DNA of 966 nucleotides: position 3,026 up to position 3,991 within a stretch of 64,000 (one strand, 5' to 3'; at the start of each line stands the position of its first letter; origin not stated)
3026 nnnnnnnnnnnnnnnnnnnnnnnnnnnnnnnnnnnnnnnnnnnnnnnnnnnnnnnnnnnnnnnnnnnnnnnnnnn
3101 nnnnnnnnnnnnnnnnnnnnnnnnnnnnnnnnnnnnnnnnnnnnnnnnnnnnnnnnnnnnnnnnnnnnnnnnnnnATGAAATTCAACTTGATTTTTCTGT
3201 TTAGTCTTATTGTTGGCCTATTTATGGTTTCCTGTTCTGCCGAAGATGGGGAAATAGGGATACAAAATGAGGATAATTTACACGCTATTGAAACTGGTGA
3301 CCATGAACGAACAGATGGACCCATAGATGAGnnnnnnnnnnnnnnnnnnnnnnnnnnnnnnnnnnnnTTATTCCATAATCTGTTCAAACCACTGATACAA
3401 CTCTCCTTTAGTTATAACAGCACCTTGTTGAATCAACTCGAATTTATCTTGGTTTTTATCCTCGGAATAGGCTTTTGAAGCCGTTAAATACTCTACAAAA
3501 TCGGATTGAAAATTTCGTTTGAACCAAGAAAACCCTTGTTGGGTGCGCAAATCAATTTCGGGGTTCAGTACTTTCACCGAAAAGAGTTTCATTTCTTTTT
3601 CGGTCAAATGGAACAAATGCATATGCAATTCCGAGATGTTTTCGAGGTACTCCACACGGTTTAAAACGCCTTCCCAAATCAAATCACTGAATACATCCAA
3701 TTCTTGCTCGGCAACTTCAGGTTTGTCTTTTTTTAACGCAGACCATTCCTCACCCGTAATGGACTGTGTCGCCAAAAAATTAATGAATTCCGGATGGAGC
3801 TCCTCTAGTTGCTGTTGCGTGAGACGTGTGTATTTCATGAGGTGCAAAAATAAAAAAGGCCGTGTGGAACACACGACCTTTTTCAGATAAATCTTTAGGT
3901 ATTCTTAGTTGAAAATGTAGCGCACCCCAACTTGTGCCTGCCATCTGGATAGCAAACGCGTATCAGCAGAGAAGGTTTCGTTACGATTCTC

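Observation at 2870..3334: Tandem micro-lipoproteins with a conserved C-terminal GDHE[Q/R]TDGPIDE core: candidate peptide-signalling system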

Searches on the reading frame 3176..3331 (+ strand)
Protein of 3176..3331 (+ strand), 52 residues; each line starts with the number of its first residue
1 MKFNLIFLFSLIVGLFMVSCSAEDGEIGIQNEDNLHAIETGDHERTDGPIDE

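Call 6: search_protein_families(library=pfam, proteins=[window:3176-3331:+], max_evalue=1)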
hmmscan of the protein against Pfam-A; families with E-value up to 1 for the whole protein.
window:3176-3331:+ (52 aa): 1 family
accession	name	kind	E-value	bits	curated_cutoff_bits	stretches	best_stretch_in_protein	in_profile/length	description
PF16342.10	DUF4972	-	0.22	11.9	28.8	1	4-33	10-39/128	Domain of unknown function (DUF4972)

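Call 7: search_protein_families(library=ncbifam, proteins=[window:3176-3331:+], max_evalue=1)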
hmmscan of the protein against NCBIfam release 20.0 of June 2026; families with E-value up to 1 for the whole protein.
window:3176-3331:+ (52 aa): 1 family
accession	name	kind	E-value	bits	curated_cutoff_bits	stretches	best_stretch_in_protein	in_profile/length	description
NF038041.1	fim_Mfa1_fam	subfamily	0.039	13.1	130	1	3-33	2-33/495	Mfa1 family fimbria major subunit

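Call 40: find_related_loci(query=A4, collection=metagenome_contigs, flank=4000)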
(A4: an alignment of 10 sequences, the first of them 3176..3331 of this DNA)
Query A4 (52 aa) in metagenome_contigs; peptide patterns used: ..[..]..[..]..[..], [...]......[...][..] (x = any residue, [..] = any of these).
599 stretches matched a pattern (row limit reached: there are more); 3 encode a relative of the query (tblastn E <= 1e-3); 3 distinct loci.
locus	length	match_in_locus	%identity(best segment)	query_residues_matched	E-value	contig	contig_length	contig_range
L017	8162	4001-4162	70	1-52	7e-22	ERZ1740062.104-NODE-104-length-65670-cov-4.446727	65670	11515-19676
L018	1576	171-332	67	1-52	3e-21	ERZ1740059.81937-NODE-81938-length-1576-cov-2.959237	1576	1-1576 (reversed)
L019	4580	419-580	69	1-52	7e-21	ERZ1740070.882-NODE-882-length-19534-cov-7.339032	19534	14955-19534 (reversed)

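Call 67: find_related_loci(query=A4, collection=viral_contigs, flank=3000)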
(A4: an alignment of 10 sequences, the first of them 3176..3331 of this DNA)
Query A4 (52 aa) in viral_contigs; peptide patterns used: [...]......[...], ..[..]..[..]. (x = any residue, [..] = any of these).
208 stretches matched a pattern, but none encodes a relative of the query by tblastn (E <= 1e-3).

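Call 79: search_protein_families(library=phrogs, proteins=[window:3176-3331:+], max_evalue=0.1)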
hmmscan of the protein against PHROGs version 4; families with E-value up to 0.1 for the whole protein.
window:3176-3331:+ (52 aa): 0 families

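Call 80: search_protein_families(library=padloc, proteins=[window:3176-3331:+], max_evalue=0.1)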
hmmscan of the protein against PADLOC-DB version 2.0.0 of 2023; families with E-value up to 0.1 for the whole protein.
window:3176-3331:+ (52 aa): 0 families

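Call 81: search_solved_structures(query=A4, max_evalue=10)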
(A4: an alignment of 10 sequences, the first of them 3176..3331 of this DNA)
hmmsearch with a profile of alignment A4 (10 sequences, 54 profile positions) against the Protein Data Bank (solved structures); distinct sequences matched with E-value up to 10: 3.
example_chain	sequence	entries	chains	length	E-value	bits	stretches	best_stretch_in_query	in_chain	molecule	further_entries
9his_I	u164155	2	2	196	0.2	15.3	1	6-30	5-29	Peptidyl-prolyl cis-trans isomerase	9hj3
2mwh_A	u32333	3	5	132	5.9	10.6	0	26-48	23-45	Anti-HIV lectin OAA | Lectin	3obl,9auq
3s5v_A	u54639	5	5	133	6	10.6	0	26-48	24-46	Lectin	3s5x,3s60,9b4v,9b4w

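Call 82: find_homologous_proteins(query=A4, max_evalue=0.01)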
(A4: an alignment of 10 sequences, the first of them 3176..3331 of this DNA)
Query A4 (10 sequences) (52 aa, profile of the alignment): 10 proteins with E <= 0.01 among 204 candidates.
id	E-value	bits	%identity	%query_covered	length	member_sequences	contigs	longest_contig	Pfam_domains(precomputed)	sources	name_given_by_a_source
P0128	4.2e-28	115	70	100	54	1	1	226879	-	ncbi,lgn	ncbi:MAG: hypothetical protein AAF554_06785 [Bacteroidota bacterium]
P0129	6.0e-28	115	69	100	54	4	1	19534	-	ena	-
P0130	6.0e-27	112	69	100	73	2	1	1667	-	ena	-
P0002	7.6e-27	111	100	100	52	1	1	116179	-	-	-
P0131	1.0e-26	111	63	100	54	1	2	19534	-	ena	-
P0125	1.2e-26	111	61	100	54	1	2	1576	-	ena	-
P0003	6.6e-25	105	83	100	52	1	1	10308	-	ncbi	ncbi:MAG: hypothetical protein AAFQ20_03080 [Bacteroidota bacterium]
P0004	6.4e-24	102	78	94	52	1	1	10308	-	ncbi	ncbi:MAG: hypothetical protein AAFQ20_03075 [Bacteroidota bacterium]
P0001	9.6e-20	88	34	100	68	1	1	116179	-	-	-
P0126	7.8e-19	86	75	54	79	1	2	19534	-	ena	-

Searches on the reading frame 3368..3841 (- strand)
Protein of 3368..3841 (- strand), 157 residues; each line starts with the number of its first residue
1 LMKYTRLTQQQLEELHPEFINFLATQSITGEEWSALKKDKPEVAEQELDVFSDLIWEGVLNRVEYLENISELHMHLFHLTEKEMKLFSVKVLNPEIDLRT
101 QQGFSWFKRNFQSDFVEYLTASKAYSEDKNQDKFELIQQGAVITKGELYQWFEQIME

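Call 6: search_protein_families(library=pfam, proteins=[window:3368-3841:-], max_evalue=1)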
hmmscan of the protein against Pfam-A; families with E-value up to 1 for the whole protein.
window:3368-3841:- (157 aa): 1 family
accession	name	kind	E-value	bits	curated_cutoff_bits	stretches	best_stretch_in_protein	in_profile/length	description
PF20105.4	DUF6495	-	7.8e-69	231.1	25.2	1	2-156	1-155/156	Family of unknown function (DUF6495)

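Call 7: search_protein_families(library=ncbifam, proteins=[window:3368-3841:-], max_evalue=1)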
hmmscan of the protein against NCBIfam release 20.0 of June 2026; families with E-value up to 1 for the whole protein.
window:3368-3841:- (157 aa): 0 families

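Call 21: find_homologous_proteins(query=window:3368-3841:-, max_evalue=1e-20)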
Query window:3368-3841:- (157 aa): 7126 proteins with E <= 1e-20 among 7150 candidates; the best 120 are listed.
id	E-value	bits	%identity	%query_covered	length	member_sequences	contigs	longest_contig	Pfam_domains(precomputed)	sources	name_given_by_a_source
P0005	1.0e-96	339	100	99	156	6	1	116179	PF20105.5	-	-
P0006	3.9e-89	314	93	99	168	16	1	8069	PF20105.5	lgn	-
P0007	8.6e-88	310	92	99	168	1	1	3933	PF20105.5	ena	-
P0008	3.3e-87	308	89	99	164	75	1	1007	PF20105.5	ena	-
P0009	3.4e-87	308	87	99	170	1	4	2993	PF20105.5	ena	-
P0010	4.5e-87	307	88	99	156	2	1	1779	PF20105.5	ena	-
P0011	5.7e-87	307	89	100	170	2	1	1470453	PF20105.5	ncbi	-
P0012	3.6e-86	305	85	99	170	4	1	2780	PF20105.5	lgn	-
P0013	1.8e-85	302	87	99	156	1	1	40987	PF20105.5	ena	-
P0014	4.2e-85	301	86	99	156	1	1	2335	PF20105.5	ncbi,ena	-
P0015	5.2e-85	301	88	99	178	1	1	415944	PF20105.5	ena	-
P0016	1.0e-84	300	86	99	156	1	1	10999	PF20105.5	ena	-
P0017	1.3e-84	300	87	99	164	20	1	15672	PF20105.5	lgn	-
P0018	1.3e-84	299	86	99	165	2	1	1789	PF20105.5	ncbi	-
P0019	3.4e-84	298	83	99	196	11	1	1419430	PF20105.5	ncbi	-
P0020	9.6e-84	297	87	99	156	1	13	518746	PF20105.5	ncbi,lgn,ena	ncbi:MAG: DUF6495 family protein [Bacteroidota bacterium]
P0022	1.1e-83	296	84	99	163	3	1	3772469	PF20105.5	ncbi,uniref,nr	ncbi:hypothetical protein HME9304_00025 [Flagellimonas maritima]|uniref:Histidyl-tRNA synthetase n=2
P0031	7.2e-83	294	87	99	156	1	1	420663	PF20105.5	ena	-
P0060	3.6e-80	285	83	99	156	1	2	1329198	PF20105.5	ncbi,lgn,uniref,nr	ncbi:DUF6495 family protein [Croceitalea sp. MTPC9]|uniref:DUF6495 family protein n=1 Tax=unclassifi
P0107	2.4e-78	279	78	99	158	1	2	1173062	PF20105.5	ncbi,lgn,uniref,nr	ncbi:hypothetical protein SAMN04488007_2628 [Maribacter aquivivus]|uniref:Histidyl-tRNA synthetase n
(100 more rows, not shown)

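Call 22: find_encoding_contigs(protein=P0006, flank=3500, max_places=3)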
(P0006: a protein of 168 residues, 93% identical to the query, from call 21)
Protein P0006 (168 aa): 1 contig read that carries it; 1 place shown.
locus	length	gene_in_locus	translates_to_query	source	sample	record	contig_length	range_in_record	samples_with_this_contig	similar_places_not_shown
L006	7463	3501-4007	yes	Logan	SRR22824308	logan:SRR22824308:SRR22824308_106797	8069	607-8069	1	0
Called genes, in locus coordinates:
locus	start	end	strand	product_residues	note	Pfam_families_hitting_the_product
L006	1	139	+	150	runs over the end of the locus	PF01281:Ribosomal_L9_N, PF03948:Ribosomal_L9_C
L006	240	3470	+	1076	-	PF13620:CarboxypepD_reg, PF13715:CarbopepD_reg_2, PF25183:OMP_b-brl_4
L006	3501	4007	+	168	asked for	PF20105:DUF6495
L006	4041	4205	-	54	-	-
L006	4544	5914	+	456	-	PF13393:tRNA-synt_His, PF03129:HGTP_anticodon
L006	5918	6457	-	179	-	PF00293:NUDIX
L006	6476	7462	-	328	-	?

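Call 23: find_encoding_contigs(protein=P0007, flank=3500, max_places=3)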
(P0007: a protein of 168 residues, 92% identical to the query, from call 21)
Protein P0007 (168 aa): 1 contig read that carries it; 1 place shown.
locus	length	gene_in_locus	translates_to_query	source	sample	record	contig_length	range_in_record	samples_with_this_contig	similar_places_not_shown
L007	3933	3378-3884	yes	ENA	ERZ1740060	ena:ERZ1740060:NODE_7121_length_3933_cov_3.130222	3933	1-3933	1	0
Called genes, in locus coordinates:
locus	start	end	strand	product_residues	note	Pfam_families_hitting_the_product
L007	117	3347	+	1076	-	PF13620:CarboxypepD_reg, PF13715:CarbopepD_reg_2, PF25183:OMP_b-brl_4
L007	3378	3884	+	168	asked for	PF20105:DUF6495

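Call 24: find_encoding_contigs(protein=P0011, flank=3500, max_places=3)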
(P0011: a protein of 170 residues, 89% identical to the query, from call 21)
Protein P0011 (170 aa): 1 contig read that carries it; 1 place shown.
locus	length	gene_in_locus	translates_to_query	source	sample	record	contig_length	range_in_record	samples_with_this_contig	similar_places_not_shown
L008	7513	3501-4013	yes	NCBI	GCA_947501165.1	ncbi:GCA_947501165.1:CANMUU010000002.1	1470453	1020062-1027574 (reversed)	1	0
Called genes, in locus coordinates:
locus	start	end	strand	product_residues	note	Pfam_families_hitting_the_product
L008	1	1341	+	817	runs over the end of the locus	PF17764:PriA_3primeBD, PF00270:DEAD, PF04851:ResIII, PF18319:Zn_ribbon_PriA, PF00271:Helicase_C (weak), PF18074:PriA_C (weak)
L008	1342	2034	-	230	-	PF00072:Response_reg, PF04397:LytTR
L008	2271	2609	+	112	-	PF01250:Ribosomal_S6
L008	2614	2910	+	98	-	PF01084:Ribosomal_S18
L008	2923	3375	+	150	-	PF01281:Ribosomal_L9_N, PF03948:Ribosomal_L9_C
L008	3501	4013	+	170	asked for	PF20105:DUF6495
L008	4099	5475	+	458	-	PF13393:tRNA-synt_His, PF00587:tRNA-synt_2b, PF03129:HGTP_anticodon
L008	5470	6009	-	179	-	PF00293:NUDIX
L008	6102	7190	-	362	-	PF05343:Peptidase_M42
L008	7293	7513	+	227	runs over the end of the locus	PF14127:DUF4294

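Call 29: find_encoding_contigs(protein=P0015, flank=3500, max_places=2)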
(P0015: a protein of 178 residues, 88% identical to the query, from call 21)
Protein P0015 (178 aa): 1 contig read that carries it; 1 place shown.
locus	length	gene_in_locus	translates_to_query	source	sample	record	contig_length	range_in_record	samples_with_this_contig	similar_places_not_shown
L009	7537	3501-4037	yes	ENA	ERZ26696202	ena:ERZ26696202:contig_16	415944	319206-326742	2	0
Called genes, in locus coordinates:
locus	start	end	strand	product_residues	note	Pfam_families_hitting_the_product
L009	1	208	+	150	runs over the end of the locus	PF01281:Ribosomal_L9_N, PF03948:Ribosomal_L9_C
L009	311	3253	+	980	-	PF13620:CarboxypepD_reg, PF13715:CarbopepD_reg_2, PF25183:OMP_b-brl_4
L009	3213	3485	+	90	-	-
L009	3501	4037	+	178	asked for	PF20105:DUF6495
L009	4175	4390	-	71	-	-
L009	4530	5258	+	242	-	PF13393:tRNA-synt_His (weak), PF00587:tRNA-synt_2b (weak), PF13393:tRNA-synt_His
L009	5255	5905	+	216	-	PF13393:tRNA-synt_His, PF03129:HGTP_anticodon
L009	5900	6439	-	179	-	PF00293:NUDIX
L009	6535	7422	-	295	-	PF05343:Peptidase_M42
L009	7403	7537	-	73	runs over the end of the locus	-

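Call 30: find_encoding_contigs(protein=P0020, flank=3500, max_places=3)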
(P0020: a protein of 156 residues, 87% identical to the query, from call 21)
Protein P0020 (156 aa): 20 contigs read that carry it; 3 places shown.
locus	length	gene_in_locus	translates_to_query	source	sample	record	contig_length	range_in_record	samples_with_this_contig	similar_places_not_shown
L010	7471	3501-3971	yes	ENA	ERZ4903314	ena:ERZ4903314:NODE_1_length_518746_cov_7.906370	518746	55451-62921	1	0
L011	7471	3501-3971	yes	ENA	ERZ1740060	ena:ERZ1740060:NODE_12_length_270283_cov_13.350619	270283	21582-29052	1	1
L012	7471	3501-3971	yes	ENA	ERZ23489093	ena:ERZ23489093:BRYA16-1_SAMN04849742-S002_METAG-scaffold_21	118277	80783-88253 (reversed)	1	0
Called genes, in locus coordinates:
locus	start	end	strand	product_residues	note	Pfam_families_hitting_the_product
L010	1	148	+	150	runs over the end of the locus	PF01281:Ribosomal_L9_N, PF03948:Ribosomal_L9_C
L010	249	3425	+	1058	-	PF13620:CarboxypepD_reg, PF13715:CarbopepD_reg_2, PF25183:OMP_b-brl_4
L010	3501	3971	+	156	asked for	PF20105:DUF6495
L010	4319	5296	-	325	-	-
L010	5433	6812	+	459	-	PF00587:tRNA-synt_2b (weak), PF13393:tRNA-synt_His, PF03129:HGTP_anticodon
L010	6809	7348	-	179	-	PF00293:NUDIX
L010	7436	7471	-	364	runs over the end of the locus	PF05343:Peptidase_M42, PF01546:Peptidase_M20 (faint)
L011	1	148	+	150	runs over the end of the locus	PF01281:Ribosomal_L9_N, PF03948:Ribosomal_L9_C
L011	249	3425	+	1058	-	PF13620:CarboxypepD_reg, PF13715:CarbopepD_reg_2, PF25183:OMP_b-brl_4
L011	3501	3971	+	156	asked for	PF20105:DUF6495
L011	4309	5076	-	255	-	-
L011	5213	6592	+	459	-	PF13393:tRNA-synt_His, PF00587:tRNA-synt_2b (weak), PF03129:HGTP_anticodon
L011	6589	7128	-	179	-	PF00293:NUDIX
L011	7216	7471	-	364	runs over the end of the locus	PF05343:Peptidase_M42, PF01546:Peptidase_M20 (faint)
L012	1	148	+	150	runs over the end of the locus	PF01281:Ribosomal_L9_N, PF03948:Ribosomal_L9_C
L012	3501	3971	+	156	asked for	PF20105:DUF6495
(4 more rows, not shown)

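Call 41: search_protein_families(library=pfam, proteins=[L010:4322-5296:-, L011:4312-5076:-, L009:4178-4390:-], max_evalue=1)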
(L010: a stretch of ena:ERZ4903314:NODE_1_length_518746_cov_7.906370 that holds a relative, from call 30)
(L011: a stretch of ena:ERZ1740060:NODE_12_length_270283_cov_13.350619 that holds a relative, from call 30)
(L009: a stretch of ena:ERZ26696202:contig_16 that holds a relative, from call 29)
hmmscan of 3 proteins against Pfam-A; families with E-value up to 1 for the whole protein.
L010:4322-5296:- (325 aa): 2 families
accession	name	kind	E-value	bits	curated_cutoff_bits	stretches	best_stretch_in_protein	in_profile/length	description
PF00404.24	Dockerin_1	-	0.031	14.9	22.9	1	44-64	29-49/57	Dockerin type I domain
PF01391.23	Collagen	-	0.069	13.4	27.2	1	158-170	40-52/60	Collagen triple helix repeat (20 copies)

L011:4312-5076:- (255 aa): 3 families
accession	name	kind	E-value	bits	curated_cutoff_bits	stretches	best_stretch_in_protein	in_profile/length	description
PF00404.24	Dockerin_1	-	0.045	14.4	22.9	1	91-104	2-15/57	Dockerin type I domain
PF01391.23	Collagen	-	0.13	12.4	27.2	0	106-115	43-52/60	Collagen triple helix repeat (20 copies)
PF17700.6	DUF5546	-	0.23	11.9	29.4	1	47-75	48-76/135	Family of unknown function (DUF5546)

L009:4178-4390:- (71 aa): 1 family
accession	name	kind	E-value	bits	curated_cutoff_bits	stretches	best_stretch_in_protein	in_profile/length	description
PF00404.24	Dockerin_1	-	0.0016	19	22.9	1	44-69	28-53/57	Dockerin type I domain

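Call 57: find_encoding_contigs(protein=P0022, flank=4500, max_places=1)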
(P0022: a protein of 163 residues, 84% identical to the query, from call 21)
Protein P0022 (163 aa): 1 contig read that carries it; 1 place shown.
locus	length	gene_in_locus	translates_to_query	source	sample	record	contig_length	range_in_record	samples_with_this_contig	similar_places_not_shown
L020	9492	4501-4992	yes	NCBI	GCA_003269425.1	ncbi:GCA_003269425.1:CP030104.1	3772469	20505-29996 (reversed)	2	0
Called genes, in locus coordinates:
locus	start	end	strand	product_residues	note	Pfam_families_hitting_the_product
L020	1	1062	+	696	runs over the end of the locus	PF00041:fn3 (faint)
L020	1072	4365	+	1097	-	PF13573:SprB (weak), PF13895:Ig_2 (faint), PF06832:BiPBP_C (faint), PF13927:Ig_3 (faint), PF13573:SprB, PF18962:Por_Secre_tail (weak)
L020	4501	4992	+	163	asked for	PF20105:DUF6495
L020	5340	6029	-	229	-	-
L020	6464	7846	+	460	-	PF13393:tRNA-synt_His (weak), PF00587:tRNA-synt_2b (weak), PF13393:tRNA-synt_His, PF03129:HGTP_anticodon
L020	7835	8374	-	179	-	PF00293:NUDIX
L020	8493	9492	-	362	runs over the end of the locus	PF05343:Peptidase_M42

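Call 58: find_encoding_contigs(protein=P0031, flank=4500, max_places=1)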
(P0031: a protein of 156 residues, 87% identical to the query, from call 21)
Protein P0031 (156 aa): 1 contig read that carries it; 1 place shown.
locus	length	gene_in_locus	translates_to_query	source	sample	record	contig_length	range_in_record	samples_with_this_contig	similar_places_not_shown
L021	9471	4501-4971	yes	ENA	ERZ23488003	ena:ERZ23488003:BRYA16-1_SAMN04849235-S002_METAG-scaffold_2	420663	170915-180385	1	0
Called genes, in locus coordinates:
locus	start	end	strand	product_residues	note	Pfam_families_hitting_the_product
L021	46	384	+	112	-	PF01250:Ribosomal_S6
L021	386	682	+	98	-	PF01084:Ribosomal_S18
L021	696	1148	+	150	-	PF01281:Ribosomal_L9_N, PF03948:Ribosomal_L9_C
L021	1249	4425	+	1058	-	PF13620:CarboxypepD_reg, PF13715:CarbopepD_reg_2, PF25183:OMP_b-brl_4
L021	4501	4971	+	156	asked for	PF20105:DUF6495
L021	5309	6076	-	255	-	-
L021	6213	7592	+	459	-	PF13393:tRNA-synt_His, PF00587:tRNA-synt_2b (weak), PF03129:HGTP_anticodon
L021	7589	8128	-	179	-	PF00293:NUDIX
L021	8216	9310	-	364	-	PF05343:Peptidase_M42, PF01546:Peptidase_M20 (faint)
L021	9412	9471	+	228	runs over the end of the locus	PF14127:DUF4294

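Call 77: find_encoding_contigs(protein=P0107, flank=3500, max_places=1)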
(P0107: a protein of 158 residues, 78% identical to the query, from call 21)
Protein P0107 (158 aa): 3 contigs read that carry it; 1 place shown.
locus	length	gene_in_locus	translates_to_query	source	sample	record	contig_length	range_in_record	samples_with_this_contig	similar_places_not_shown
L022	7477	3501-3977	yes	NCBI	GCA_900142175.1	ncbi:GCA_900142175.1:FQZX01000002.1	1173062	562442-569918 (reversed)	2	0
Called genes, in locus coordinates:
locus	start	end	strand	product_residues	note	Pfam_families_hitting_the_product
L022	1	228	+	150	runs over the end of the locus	PF01281:Ribosomal_L9_N, PF03948:Ribosomal_L9_C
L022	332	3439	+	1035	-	PF13620:CarboxypepD_reg, PF13715:CarbopepD_reg_2, PF25183:OMP_b-brl_4, PF00593:TonB_dep_Rec_b-barrel (weak)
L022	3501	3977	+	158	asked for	PF20105:DUF6495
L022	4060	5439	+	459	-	PF13393:tRNA-synt_His (weak), PF00587:tRNA-synt_2b (weak), PF13393:tRNA-synt_His, PF03129:HGTP_anticodon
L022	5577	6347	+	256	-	PF23441:SDR, PF00106:adh_short, PF08659:KR, PF13561:adh_short_C2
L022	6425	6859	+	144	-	PF05025:RbsD_FucU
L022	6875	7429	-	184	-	PF00293:NUDIX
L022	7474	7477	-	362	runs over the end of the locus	PF05343:Peptidase_M42, PF01546:Peptidase_M20 (weak)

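Call 78: find_encoding_contigs(protein=P0060, flank=3500, max_places=1)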
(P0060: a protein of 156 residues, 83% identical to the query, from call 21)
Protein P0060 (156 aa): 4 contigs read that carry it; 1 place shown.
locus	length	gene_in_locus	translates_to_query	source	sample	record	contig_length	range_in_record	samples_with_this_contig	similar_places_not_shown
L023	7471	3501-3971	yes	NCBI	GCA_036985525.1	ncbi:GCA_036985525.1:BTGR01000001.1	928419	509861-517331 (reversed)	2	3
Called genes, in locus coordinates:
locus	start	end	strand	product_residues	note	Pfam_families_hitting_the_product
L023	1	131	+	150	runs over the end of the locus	PF01281:Ribosomal_L9_N, PF03948:Ribosomal_L9_C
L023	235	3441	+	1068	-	PF13620:CarboxypepD_reg, PF13715:CarbopepD_reg_2, PF25183:OMP_b-brl_4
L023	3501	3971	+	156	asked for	PF20105:DUF6495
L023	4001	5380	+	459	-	PF00587:tRNA-synt_2b (weak), PF13393:tRNA-synt_His, PF03129:HGTP_anticodon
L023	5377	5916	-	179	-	PF00293:NUDIX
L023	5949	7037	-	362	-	PF05343:Peptidase_M42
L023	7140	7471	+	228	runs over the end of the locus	PF14127:DUF4294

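Call 80: search_protein_families(library=padloc, proteins=[window:3368-3841:-], max_evalue=0.1)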
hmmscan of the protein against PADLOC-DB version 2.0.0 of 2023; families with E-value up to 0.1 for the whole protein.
window:3368-3841:- (157 aa): 0 families
